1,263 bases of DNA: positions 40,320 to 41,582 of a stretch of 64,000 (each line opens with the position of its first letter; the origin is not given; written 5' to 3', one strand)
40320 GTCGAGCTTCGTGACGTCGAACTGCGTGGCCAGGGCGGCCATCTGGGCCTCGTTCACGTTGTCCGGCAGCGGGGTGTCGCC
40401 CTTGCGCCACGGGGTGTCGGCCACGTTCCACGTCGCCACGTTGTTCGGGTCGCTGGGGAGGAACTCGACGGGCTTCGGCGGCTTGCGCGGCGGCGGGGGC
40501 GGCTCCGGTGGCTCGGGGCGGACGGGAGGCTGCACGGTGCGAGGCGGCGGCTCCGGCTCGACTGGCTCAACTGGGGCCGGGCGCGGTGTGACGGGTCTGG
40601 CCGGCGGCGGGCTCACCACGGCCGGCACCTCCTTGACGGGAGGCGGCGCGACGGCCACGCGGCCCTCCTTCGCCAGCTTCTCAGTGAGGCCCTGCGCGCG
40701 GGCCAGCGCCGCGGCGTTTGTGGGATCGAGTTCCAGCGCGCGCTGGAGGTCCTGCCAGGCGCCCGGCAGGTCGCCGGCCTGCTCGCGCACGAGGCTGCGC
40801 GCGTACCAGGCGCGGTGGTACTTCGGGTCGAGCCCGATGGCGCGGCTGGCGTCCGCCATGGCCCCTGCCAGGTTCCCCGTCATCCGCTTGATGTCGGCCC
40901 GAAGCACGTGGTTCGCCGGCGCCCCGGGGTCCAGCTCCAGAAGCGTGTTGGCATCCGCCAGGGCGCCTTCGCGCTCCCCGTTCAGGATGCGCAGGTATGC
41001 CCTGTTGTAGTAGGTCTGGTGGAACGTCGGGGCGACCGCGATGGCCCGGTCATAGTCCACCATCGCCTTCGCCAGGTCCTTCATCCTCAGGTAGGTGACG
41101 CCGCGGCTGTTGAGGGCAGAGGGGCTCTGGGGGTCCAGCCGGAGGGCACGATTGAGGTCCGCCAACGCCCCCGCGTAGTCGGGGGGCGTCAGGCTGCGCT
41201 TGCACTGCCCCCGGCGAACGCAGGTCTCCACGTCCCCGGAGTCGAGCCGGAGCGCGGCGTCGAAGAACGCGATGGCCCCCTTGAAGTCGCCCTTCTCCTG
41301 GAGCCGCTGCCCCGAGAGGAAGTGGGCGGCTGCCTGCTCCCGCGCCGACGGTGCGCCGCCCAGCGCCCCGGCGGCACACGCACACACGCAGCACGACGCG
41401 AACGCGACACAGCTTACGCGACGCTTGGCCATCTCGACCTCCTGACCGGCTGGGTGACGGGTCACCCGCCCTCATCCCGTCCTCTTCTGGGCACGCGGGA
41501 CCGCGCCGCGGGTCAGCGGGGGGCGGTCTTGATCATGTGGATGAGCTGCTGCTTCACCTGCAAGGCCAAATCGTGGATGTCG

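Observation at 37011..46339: Tandem pair of giant secreted TPR-PKD paralogs with a ~900-aa conserved C-terminal region of unknown function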

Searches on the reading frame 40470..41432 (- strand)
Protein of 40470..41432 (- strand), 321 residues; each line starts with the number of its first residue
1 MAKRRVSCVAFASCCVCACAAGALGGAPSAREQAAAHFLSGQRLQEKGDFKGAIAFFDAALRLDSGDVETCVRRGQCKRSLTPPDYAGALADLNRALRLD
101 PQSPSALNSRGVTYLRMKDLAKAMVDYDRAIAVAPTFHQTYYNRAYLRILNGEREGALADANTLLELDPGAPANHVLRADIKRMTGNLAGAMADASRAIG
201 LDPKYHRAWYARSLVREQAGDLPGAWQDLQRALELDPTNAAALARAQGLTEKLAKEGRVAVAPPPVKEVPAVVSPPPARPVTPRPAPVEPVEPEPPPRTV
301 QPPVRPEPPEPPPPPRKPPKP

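Call 116: search_protein_families(library=pfam, max_evalue=0.1, proteins=[window:40470-41432:-])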
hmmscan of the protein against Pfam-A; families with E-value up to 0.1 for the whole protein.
window:40470-41432:- (321 aa): 18 families
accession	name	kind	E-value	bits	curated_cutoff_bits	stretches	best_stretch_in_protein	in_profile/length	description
PF07719.23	TPR_2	-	1.9e-27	93.5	27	4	105-136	2-33/34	Tetratricopeptide repeat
PF00515.34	TPR_1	-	2.3e-25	87.7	27.8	1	105-137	2-34/34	Tetratricopeptide repeat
PF13414.12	TPR_11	-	2.9e-24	84.9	26.8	3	85-117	9-41/42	TPR repeat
PF13181.12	TPR_8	-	6.5e-19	66.9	25.7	1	105-136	2-33/34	Tetratricopeptide repeat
PF13431.12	TPR_17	-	2.5e-18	65.2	24.4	2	94-123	3-32/34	Tetratricopeptide repeat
PF13371.12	TPR_9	-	4.8e-18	65.4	35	4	81-136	6-61/73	Tetratricopeptide repeat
PF13432.12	TPR_16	-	4.3e-15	56.3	32.7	4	85-132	12-58/65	Tetratricopeptide repeat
PF13428.12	TPR_14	-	9.7e-15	54.1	23.5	2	207-245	2-40/44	Tetratricopeptide repeat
PF14559.12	TPR_19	-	1.6e-11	44.8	25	1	85-130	6-51/68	Tetratricopeptide repeat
PF13429.12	TPR_15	-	1.5e-05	25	26.2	1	208-244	148-184/280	Tetratricopeptide repeat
PF01239.28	PPTA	-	2.3e-05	24.3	29.5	0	192-215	5-28/32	Protein prenyltransferase alpha subunit repeat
PF25060.1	ARM_TT21_2nd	-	0.00011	22.3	27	1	128-182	212-266/270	Tetratricopeptide repeat protein 21 second ARM domain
PF25575.1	TPR_BSK1_C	-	0.00018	21.8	42.2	1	111-179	49-118/118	Serine/threonine-protein kinase BSK1-like, TPR repeats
PF23914.1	TPR_CcmH_CycH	-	0.0012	19.1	42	0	44-133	60-150/158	Cytochrome c-type biogenesis protein H TPR domain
PF12569.14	NatA_aux_su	-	0.0051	16.2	33.3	0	187-236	207-256/515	N-terminal acetyltransferase A, auxiliary subunit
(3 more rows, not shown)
